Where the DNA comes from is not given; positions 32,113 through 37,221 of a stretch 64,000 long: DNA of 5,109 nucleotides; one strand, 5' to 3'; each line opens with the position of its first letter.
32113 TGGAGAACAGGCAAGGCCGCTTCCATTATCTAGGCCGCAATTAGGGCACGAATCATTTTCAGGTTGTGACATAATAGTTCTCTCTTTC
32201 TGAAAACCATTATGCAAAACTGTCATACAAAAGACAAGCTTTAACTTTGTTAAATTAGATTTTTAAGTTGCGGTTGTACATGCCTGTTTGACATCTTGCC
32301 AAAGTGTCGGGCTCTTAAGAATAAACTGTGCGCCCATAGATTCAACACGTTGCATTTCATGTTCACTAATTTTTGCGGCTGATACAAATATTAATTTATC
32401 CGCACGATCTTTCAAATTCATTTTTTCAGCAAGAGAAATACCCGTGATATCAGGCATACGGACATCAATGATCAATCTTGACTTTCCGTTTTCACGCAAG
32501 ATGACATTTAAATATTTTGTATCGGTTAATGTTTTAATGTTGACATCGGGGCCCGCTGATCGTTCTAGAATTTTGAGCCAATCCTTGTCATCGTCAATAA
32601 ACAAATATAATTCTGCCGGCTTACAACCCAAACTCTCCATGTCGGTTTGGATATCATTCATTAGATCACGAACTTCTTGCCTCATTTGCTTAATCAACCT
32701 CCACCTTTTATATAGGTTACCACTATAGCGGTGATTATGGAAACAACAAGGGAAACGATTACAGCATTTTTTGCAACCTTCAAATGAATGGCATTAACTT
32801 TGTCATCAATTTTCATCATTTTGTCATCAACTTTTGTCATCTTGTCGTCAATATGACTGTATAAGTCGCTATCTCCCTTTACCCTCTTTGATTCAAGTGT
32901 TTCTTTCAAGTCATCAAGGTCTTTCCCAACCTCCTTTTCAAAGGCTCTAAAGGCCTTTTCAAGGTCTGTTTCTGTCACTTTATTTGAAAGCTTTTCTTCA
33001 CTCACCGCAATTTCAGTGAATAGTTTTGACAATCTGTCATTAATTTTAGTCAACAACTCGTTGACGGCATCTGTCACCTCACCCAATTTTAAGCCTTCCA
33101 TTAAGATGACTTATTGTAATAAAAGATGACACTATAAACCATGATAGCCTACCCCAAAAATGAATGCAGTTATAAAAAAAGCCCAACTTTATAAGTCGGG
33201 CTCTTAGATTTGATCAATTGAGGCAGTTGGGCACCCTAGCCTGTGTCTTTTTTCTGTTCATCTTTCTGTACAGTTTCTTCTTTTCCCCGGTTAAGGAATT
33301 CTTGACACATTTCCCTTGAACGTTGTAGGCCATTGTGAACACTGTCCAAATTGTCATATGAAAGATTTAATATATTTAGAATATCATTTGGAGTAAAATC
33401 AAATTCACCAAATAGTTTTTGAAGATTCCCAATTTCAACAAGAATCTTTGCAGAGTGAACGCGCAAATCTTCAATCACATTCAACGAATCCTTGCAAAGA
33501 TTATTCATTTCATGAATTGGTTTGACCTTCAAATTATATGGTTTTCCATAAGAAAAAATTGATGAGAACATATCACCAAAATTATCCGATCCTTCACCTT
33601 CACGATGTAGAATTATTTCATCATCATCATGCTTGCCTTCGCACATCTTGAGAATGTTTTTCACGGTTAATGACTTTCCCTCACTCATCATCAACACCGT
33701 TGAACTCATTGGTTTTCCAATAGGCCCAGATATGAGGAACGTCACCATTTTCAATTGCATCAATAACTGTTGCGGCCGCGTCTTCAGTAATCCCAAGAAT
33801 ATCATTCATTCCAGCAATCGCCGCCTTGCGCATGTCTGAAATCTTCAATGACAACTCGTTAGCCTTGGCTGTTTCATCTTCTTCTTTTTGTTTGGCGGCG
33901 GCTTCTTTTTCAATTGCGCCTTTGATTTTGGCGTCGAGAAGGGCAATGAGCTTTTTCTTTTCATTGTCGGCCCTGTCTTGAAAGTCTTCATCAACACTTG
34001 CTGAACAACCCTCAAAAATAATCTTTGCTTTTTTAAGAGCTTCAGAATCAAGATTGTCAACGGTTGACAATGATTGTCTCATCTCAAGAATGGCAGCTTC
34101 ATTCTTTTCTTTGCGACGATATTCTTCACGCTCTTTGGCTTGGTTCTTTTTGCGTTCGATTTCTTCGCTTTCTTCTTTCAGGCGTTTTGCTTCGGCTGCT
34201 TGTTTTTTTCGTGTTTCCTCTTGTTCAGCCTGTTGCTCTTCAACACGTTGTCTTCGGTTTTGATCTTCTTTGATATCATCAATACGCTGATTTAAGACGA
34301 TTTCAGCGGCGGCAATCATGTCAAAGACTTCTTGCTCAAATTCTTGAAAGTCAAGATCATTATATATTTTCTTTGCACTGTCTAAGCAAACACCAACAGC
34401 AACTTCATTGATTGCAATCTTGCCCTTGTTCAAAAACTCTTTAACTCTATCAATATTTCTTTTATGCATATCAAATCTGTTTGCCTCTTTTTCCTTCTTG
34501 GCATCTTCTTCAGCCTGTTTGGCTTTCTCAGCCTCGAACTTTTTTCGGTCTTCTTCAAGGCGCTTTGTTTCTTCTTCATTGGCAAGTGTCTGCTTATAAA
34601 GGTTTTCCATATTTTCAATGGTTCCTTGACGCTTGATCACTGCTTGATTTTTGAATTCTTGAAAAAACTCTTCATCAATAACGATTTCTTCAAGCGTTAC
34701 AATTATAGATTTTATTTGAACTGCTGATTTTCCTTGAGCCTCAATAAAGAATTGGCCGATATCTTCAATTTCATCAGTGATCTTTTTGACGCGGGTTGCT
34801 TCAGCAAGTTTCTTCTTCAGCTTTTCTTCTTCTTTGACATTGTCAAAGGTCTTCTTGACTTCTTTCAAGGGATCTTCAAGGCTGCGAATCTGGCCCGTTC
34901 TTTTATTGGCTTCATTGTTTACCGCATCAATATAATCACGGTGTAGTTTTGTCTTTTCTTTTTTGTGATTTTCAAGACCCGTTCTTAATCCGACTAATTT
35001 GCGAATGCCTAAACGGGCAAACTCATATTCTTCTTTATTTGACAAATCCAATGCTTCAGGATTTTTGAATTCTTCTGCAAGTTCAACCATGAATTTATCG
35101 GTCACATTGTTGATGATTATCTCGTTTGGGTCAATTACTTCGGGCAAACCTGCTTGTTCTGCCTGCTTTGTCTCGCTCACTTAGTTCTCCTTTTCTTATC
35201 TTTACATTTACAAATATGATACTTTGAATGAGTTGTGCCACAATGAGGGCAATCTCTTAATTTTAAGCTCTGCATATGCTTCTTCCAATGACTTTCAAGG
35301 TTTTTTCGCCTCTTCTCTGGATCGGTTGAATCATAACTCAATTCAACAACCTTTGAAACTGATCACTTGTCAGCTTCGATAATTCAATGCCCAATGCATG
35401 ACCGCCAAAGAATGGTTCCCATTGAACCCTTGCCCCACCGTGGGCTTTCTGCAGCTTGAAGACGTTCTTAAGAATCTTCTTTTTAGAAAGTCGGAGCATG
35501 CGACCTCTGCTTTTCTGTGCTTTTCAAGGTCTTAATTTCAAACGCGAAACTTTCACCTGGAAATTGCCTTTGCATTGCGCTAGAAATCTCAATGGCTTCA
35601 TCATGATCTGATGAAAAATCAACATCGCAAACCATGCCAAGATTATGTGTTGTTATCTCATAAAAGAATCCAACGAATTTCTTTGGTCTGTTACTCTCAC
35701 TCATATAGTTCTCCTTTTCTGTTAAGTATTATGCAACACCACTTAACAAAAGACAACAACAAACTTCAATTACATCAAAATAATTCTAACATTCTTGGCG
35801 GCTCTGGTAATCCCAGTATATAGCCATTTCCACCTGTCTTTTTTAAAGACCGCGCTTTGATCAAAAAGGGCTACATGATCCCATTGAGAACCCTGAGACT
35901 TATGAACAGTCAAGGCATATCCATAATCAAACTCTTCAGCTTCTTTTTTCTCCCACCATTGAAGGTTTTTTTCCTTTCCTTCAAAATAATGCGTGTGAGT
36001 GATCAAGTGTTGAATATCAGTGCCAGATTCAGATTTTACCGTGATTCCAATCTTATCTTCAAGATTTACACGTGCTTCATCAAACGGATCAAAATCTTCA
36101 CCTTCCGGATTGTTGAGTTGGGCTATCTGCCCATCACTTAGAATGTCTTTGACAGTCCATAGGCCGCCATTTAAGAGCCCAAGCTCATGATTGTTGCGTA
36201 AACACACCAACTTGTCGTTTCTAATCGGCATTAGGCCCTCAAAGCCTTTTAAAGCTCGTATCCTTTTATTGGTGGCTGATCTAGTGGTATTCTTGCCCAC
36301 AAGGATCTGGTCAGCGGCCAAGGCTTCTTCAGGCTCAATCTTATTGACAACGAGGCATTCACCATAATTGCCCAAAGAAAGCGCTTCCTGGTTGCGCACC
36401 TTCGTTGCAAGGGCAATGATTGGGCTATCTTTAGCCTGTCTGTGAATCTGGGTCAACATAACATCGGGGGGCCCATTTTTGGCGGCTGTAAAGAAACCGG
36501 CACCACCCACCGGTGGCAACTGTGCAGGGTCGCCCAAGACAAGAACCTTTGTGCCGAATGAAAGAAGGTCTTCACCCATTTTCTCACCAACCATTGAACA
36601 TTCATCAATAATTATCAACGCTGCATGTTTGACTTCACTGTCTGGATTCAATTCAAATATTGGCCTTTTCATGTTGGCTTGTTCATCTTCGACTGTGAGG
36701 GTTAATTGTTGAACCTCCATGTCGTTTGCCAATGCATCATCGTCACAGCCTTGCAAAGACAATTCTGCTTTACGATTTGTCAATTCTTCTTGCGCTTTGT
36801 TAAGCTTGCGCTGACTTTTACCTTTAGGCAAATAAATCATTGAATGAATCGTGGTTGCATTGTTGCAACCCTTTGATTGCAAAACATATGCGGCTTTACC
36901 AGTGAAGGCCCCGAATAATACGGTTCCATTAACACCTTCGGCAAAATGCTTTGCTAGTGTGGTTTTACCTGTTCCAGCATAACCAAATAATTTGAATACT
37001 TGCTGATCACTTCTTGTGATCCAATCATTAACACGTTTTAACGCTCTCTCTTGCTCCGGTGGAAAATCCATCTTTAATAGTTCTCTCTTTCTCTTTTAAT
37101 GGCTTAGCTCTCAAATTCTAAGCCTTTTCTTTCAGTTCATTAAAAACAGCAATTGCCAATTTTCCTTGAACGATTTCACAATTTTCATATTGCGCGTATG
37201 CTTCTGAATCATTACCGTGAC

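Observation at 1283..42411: Promoter family built on a 14-nt motif that occurs in either orientation at the -35 position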

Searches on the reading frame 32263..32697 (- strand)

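Call 46: search_protein_families(library=pfam, proteins=[window:32263-32697:-], max_evalue=0.01)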
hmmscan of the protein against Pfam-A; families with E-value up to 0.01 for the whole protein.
window:32263-32697:- (144 aa): 1 family
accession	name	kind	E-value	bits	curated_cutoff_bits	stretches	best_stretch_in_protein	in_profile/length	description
PF00072.30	Response_reg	-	9.2e-09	35.9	30.2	1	32-128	2-99/111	Response regulator receiver domain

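Call 71: search_protein_families(library=phrogs, proteins=[window:32263-32697:-], max_evalue=0.01)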
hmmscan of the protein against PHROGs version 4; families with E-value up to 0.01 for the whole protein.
window:32263-32697:- (144 aa): 3 families
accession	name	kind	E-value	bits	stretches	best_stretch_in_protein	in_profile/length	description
phrog_5982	-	unknown function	4.9e-06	25.7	1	28-130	867-972/1030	-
phrog_731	-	unknown function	1.8e-05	25.2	1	32-129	5-103/227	-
phrog_37855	-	unknown function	0.0018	18.4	1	32-130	9-114/278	-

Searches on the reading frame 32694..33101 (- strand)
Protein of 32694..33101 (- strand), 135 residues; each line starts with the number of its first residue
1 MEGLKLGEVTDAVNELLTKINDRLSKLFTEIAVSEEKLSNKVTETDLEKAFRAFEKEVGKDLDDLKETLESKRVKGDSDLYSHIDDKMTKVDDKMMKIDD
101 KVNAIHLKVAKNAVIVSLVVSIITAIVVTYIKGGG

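Call 46: search_protein_families(library=pfam, proteins=[window:32694-33101:-], max_evalue=0.01)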
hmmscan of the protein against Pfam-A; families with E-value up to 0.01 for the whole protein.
window:32694-33101:- (135 aa): 1 family
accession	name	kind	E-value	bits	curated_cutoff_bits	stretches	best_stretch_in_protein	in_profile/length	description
PF04513.17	Baculo_PEP_C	-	0.0006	20.3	38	0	5-43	46-84/140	Baculovirus polyhedron envelope protein, PEP, C terminus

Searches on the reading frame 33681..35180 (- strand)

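Call 8: search_protein_families(library=phrogs, proteins=[window:33681-35180:-])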
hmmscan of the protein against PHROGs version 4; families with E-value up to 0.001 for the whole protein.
window:33681-35180:- (499 aa): 3 families
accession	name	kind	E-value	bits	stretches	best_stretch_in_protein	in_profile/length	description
phrog_16469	-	unknown function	7.1e-16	59.6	1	2-409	15-342/392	-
phrog_1376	-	unknown function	8.3e-09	36.1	2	28-234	27-227/362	-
phrog_35039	-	unknown function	0.00058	20.9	0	287-301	11-25/34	-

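Call 105: search_protein_families(library=pfam, proteins=[window:33681-35180:-], max_evalue=0.001)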
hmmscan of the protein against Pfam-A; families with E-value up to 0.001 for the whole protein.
window:33681-35180:- (499 aa): 0 families

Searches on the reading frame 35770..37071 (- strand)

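Call 8: search_protein_families(library=phrogs, proteins=[window:35770-37071:-])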
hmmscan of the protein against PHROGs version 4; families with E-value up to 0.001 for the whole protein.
window:35770-37071:- (433 aa): 5 families
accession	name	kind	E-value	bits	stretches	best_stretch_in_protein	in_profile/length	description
phrog_325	-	DNA, RNA and nucleotide metabolism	1.8e-104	351.9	1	1-432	469-868/986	Dda-like helicase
phrog_4412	-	DNA, RNA and nucleotide metabolism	6.8e-36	124.9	3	150-230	422-506/743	exonuclease V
phrog_1967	-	DNA, RNA and nucleotide metabolism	2.9e-11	43.7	1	5-99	155-253/776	DNA helicase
phrog_168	-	DNA, RNA and nucleotide metabolism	6.9e-05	23.7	1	10-74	29-94/314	clamp loader of DNA polymerase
phrog_5846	-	DNA, RNA and nucleotide metabolism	0.00012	22.4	1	7-48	21-63/380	clamp loader of DNA polymerase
